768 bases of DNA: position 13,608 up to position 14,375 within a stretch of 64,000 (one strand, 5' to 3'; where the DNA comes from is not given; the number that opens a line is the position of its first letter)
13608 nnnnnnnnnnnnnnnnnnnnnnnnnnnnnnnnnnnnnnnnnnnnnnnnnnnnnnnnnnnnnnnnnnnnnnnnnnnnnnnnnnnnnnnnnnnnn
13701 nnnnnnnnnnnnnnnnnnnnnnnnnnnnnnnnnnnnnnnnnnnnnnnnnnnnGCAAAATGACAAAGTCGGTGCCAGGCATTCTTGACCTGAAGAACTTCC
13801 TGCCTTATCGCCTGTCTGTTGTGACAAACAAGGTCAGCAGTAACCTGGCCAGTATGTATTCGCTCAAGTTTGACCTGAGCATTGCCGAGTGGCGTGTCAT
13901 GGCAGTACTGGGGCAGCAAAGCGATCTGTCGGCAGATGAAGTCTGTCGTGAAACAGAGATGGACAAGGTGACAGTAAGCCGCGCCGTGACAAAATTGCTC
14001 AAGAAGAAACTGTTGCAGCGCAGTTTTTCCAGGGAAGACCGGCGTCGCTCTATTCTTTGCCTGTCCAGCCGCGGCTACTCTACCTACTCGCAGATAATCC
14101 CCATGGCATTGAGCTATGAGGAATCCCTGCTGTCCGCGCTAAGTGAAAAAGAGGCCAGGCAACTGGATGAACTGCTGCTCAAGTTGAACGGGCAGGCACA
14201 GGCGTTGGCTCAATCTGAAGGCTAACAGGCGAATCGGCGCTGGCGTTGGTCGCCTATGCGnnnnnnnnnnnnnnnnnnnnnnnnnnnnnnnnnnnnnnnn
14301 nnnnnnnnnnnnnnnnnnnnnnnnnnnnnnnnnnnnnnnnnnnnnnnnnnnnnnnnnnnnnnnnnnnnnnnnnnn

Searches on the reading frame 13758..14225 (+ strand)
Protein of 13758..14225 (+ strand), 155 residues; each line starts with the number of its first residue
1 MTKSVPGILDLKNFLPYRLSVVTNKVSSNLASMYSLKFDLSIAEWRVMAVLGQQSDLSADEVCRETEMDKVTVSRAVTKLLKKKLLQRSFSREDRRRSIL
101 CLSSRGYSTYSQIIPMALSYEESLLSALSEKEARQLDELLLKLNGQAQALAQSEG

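Call 3: search_protein_families(library=pfam, proteins=[window:13758-14225:+])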
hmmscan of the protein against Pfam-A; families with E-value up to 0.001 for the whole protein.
window:13758-14225:+ (155 aa): 6 families
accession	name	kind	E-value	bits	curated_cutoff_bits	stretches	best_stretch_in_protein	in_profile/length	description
PF12802.13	MarR_2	-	2.2e-13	50.6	27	1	39-97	2-61/61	MarR family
PF01047.28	MarR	-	2.7e-08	34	24.6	1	40-97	1-58/59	MarR family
PF13463.12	HTH_27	-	2.3e-05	25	22.2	1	43-104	4-66/68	Winged helix DNA-binding domain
PF22381.2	Staph_reg_Sar_Rot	-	4.3e-05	23.9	27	1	35-109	7-81/85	Transcriptional regulator SarA/Rot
PF03965.22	Penicillinase_R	-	0.00032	21.5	22.6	1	40-89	1-54/115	Penicillinase repressor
PF01978.25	TrmB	-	0.00045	20.5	25.6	0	37-91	3-57/68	Sugar-specific transcriptional regulator TrmB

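Call 4: search_protein_families(library=ncbifam, proteins=[window:13758-14225:+])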
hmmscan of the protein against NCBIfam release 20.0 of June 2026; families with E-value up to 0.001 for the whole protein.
window:13758-14225:+ (155 aa): 18 families
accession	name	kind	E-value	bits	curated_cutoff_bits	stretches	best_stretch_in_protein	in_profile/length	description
NF053777.1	Saro0803TransReg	equivalog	4.3e-12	45.9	200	1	12-143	8-138/140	Saro_0803 family transcriptional regulator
NF045593.1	bilirub_TF_BilQ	equivalog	4.3e-12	45.9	125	1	51-144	39-132/135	bilirubin utilization transcriptional regulator BilQ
NF050133.1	TransRegFabT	equivalog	1e-09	38.8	200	1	31-144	17-131/138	fatty acid biosynthesis transcriptional regulator FabT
TIGR02337.1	HpaR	equivalog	1.8e-09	37.5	121.2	1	40-142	26-128/130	homoprotocatechuate degradation operon regulator HpaR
NF053755.1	MsvR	equivalog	1.1e-07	31.8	220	1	47-132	18-102/236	transcriptional factor MsvR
NF053606.1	Sta1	subfamily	1.2e-07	31.7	80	1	31-95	9-73/100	Sta1 family transcriptional regulator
NF052638.1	TransRegOhrRVib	equivalog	1.7e-07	31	200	1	9-115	5-112/141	transcriptional regulator OhrR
NF053814.1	teico_TcaR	equivalog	7.2e-07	29.4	170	1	23-144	19-142/151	MarR family transcriptional regulator TcaR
NF008122.0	PRK10870.1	equivalog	7.2e-07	29.1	157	1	69-152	84-167/176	transcriptional repressor MprA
TIGR01889.1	Staph_reg_Sar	paralog_domain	1.8e-06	28.2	62.6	1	30-113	13-100/109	staphylococcal accessory regulator family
NF053660.1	ORF80_fam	equivalog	6.5e-05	22.7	95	1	46-104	6-65/70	ORF80 family leucine zipper DNA-binding protein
NF040939.2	trans_reg_lrs14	equivalog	6.8e-05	22.8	90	1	30-94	9-74/103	Lrs14 family HTH-type transcriptional regulator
NF002926.0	PRK03573.1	equivalog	7.1e-05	22.8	120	1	61-152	51-142/144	transcriptional regulator SlyA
NF045919.1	HphnlacHdxRed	equivalog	0.0001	21.5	340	1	39-143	209-306/309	p-hydroxyphenylacetate 3-hydroxylase reductase component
NF047500.1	choline_R_CudC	equivalog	0.00017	21.5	218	1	49-99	33-83/171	choline uptake/conversion transcriptional regulator CudC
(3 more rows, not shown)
